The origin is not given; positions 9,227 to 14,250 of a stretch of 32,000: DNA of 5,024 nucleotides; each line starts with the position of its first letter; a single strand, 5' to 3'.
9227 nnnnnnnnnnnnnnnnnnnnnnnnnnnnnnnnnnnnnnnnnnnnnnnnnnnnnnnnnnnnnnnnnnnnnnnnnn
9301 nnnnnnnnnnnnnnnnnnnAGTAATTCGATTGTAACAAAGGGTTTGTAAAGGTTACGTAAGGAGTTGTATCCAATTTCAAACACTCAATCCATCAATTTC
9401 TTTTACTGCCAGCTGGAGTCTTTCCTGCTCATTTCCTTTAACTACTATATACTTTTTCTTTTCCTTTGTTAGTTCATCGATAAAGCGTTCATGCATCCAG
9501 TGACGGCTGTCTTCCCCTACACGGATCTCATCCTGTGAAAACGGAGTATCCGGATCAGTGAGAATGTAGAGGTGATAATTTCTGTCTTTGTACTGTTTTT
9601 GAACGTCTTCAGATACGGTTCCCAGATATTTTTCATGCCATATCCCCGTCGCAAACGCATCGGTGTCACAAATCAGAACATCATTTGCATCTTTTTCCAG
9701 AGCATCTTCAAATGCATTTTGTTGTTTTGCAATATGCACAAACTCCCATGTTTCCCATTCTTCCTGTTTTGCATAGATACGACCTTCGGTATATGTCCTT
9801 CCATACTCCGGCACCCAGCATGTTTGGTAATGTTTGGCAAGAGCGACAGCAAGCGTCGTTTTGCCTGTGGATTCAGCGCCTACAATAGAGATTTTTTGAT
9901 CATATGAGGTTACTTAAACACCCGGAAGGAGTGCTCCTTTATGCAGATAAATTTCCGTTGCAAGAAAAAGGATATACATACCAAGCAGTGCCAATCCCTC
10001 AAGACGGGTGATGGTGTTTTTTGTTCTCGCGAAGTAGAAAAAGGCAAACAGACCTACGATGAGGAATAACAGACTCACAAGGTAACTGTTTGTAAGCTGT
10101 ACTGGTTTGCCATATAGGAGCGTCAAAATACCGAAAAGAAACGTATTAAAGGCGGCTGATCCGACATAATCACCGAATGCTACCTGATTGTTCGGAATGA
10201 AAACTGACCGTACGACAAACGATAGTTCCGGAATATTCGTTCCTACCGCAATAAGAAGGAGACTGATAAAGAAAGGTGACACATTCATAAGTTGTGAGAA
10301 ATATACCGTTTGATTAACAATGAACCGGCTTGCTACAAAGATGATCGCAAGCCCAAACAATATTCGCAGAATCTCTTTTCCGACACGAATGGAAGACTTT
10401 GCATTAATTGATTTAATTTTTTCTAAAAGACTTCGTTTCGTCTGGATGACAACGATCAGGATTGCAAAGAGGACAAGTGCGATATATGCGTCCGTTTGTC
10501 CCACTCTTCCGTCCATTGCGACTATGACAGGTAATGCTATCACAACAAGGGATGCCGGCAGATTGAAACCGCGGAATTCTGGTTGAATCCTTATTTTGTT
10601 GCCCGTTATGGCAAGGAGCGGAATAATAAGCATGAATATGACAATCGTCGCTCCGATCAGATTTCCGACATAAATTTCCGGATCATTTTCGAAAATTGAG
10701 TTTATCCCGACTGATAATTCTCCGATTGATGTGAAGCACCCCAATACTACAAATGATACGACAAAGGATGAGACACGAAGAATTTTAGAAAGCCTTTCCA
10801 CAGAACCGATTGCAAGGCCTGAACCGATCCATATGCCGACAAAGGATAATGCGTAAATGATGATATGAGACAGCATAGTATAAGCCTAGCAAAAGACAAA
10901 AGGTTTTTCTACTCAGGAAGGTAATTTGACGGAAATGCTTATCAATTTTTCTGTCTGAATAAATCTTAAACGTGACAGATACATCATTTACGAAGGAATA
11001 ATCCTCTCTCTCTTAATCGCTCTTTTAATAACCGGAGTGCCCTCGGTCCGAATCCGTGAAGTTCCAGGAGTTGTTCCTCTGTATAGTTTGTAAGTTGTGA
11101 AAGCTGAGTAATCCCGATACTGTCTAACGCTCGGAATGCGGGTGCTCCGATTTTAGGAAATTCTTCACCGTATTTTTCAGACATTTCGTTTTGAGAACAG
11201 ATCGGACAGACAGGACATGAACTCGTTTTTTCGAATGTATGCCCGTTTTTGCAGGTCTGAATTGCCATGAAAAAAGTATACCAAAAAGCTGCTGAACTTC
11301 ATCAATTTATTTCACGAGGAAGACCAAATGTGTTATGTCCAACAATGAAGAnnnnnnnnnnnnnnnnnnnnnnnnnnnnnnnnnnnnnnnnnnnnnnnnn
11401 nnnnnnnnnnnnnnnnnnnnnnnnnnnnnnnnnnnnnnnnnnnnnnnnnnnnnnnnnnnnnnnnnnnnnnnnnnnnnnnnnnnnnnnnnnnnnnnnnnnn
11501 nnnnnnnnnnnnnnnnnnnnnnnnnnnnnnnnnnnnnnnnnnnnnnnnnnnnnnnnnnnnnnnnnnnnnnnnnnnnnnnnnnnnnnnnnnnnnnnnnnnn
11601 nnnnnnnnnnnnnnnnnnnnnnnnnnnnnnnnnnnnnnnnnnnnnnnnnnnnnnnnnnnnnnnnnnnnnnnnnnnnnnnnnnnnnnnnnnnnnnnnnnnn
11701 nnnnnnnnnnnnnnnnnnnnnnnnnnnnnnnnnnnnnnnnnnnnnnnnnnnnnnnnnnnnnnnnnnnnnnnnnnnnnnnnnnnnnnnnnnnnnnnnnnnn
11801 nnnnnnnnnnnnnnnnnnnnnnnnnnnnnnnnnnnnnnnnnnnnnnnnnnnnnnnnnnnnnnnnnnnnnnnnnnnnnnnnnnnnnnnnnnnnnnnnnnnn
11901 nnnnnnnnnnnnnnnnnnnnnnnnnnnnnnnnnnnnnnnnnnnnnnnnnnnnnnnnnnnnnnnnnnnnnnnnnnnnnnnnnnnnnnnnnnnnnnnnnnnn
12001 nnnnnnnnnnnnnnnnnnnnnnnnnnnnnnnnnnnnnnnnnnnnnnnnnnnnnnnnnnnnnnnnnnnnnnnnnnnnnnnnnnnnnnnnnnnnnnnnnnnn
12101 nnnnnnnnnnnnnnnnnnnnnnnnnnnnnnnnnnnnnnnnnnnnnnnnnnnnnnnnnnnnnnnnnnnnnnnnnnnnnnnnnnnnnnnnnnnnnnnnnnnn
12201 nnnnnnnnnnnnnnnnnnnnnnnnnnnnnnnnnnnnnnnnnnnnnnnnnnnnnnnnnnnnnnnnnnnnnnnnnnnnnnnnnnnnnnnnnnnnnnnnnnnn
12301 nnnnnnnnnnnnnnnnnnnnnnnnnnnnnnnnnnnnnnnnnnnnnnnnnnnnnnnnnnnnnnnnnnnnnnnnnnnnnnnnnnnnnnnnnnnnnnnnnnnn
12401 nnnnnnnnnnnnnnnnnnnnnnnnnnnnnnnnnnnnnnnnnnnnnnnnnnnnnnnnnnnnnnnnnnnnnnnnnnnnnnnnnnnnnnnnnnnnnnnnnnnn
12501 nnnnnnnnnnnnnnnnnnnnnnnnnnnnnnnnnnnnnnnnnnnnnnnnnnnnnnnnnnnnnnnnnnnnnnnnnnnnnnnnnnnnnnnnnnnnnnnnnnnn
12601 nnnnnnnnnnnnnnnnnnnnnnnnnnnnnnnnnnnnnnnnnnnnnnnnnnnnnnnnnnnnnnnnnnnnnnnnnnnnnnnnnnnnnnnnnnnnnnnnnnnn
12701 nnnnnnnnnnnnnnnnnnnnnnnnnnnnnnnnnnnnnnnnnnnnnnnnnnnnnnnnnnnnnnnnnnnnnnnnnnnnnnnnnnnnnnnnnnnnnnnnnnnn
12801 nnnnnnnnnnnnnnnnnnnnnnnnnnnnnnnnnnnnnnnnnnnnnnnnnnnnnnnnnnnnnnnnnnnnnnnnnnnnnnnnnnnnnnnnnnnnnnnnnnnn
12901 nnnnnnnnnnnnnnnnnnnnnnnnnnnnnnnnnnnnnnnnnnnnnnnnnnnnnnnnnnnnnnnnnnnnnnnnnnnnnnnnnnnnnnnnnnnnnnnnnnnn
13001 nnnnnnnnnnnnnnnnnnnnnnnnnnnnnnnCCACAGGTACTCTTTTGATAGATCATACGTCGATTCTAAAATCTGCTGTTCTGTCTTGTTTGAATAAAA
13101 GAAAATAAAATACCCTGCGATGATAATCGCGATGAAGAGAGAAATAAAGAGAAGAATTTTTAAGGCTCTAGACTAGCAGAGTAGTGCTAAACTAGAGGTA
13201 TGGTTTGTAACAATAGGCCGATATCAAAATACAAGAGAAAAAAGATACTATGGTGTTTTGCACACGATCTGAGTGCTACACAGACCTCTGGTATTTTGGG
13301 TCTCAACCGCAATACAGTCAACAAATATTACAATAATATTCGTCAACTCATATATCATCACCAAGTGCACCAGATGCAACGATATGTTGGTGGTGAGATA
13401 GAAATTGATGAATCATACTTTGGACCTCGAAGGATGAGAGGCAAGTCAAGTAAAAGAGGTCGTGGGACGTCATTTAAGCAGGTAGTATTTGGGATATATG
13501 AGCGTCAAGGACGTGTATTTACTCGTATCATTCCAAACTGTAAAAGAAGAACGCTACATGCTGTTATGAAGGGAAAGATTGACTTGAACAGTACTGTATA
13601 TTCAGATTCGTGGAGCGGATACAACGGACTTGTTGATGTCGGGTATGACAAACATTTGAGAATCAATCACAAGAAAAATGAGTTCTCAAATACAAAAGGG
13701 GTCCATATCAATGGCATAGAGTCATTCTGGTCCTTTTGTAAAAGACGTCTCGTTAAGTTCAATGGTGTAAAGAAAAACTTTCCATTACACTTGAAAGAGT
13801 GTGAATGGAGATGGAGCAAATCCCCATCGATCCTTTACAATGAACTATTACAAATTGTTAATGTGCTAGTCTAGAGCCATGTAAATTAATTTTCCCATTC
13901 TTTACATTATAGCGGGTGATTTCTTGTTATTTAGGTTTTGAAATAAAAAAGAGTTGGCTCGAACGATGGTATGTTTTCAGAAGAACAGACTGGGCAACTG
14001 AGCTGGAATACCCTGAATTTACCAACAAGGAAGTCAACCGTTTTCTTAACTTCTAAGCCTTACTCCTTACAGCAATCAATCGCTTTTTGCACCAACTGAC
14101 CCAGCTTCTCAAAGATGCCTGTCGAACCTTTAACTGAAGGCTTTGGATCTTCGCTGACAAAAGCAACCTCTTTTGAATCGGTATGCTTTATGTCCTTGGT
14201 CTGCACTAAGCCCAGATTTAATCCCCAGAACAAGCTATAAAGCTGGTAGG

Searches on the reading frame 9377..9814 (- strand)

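Call 21: search_protein_families(library=pfam, proteins=[window:9377-9814:-], max_evalue=0.01)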
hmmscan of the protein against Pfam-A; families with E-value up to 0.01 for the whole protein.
window:9377-9814:- (145 aa): 1 family
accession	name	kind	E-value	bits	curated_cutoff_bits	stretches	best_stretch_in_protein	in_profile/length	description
PF13521.12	AAA_28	-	2e-21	77.4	27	1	2-132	29-164/164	AAA domain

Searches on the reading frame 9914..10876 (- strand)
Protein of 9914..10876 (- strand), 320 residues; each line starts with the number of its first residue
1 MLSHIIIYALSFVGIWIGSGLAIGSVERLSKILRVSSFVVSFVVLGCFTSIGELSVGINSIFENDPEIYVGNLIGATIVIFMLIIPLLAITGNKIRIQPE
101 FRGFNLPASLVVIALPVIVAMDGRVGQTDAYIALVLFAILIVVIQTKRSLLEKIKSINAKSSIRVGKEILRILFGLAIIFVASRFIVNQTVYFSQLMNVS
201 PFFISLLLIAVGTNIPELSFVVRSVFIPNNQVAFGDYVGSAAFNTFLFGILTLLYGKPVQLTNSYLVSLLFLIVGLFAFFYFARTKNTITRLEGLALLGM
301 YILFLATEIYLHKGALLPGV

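Call 21: search_protein_families(library=pfam, proteins=[window:9914-10876:-], max_evalue=0.01)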
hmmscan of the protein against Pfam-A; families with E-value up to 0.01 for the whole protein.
window:9914-10876:- (320 aa): 1 family
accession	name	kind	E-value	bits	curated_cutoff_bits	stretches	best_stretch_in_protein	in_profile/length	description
PF01699.29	Na_Ca_ex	-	3.3e-36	124.9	24.9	2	170-307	4-148/151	Sodium/calcium exchanger protein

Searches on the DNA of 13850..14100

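Call 65: search_rna_families(source=window, start=13850, end=14100, threshold=evalue, max_evalue=1, show_alignments=1)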
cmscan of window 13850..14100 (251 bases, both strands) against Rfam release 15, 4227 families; matches with E-value up to 1: 0.
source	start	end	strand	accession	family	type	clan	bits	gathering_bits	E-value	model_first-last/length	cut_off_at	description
